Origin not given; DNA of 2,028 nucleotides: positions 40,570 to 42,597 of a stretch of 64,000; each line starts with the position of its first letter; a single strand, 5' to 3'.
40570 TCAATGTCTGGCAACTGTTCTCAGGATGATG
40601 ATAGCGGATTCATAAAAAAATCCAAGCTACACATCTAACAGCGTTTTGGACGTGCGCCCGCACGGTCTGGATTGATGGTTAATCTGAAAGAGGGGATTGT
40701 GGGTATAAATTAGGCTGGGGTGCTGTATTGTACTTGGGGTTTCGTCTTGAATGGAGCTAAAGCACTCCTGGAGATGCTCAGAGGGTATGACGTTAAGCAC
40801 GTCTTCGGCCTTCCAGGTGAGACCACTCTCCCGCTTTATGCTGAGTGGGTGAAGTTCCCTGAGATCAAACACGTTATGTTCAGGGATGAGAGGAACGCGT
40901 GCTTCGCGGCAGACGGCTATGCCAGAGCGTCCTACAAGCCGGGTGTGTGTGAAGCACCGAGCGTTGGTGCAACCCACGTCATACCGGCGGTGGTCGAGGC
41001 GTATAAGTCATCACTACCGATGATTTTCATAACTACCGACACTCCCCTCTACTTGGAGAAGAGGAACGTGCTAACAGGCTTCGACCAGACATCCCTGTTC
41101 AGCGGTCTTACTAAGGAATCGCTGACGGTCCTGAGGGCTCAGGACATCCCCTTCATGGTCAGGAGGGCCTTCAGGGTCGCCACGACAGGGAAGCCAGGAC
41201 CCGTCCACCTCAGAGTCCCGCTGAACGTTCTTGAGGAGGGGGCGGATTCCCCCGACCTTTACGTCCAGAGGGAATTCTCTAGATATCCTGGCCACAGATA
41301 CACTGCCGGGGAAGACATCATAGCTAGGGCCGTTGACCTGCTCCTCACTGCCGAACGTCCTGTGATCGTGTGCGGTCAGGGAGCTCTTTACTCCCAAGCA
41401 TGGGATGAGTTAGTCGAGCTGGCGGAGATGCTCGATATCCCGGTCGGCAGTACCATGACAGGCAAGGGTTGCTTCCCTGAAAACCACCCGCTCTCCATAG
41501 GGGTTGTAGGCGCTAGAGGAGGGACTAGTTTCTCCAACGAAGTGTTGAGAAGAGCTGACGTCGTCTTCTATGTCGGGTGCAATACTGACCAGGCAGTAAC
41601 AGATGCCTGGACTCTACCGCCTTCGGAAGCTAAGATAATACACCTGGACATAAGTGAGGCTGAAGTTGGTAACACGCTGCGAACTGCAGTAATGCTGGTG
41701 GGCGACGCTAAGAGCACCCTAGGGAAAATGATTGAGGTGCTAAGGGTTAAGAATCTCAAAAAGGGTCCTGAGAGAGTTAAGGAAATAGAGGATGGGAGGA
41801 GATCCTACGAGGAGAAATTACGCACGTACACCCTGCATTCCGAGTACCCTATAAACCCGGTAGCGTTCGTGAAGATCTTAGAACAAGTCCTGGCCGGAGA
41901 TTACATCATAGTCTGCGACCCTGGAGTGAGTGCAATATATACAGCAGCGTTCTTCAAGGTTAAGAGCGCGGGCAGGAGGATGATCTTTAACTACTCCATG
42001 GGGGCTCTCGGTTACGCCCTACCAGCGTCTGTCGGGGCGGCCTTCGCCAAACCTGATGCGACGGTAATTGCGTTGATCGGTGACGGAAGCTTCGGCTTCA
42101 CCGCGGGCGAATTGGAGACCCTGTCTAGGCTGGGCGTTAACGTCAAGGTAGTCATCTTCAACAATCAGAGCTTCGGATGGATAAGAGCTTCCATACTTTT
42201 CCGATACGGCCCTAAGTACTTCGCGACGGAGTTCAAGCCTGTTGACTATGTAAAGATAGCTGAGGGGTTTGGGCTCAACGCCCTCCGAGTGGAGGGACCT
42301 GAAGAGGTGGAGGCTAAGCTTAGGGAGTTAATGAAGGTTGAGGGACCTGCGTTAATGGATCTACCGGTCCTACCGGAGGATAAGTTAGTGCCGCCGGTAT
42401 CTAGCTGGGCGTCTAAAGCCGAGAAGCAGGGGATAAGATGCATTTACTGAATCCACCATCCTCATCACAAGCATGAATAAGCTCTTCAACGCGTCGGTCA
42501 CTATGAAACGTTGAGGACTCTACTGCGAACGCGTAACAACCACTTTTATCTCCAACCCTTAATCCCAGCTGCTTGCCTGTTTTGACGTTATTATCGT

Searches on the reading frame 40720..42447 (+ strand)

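Call 37: search_protein_families(library=pfam, proteins=[window:40720-42447:+], max_evalue=0.00001)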
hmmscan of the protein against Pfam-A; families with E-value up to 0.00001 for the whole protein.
window:40720-42447:+ (576 aa): 3 families
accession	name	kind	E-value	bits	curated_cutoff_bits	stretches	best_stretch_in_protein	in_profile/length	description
PF00205.28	TPP_enzyme_M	-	6.4e-39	133.2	30.4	1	201-335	1-135/137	Thiamine pyrophosphate enzyme, central domain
PF02775.26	TPP_enzyme_C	-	3.1e-36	124.9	21.9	1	401-547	2-150/151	Thiamine pyrophosphate enzyme, C-terminal TPP binding domain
PF02776.23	TPP_enzyme_N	-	7e-33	113.4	26.8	1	11-125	2-118/119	Thiamine pyrophosphate enzyme, N-terminal TPP binding domain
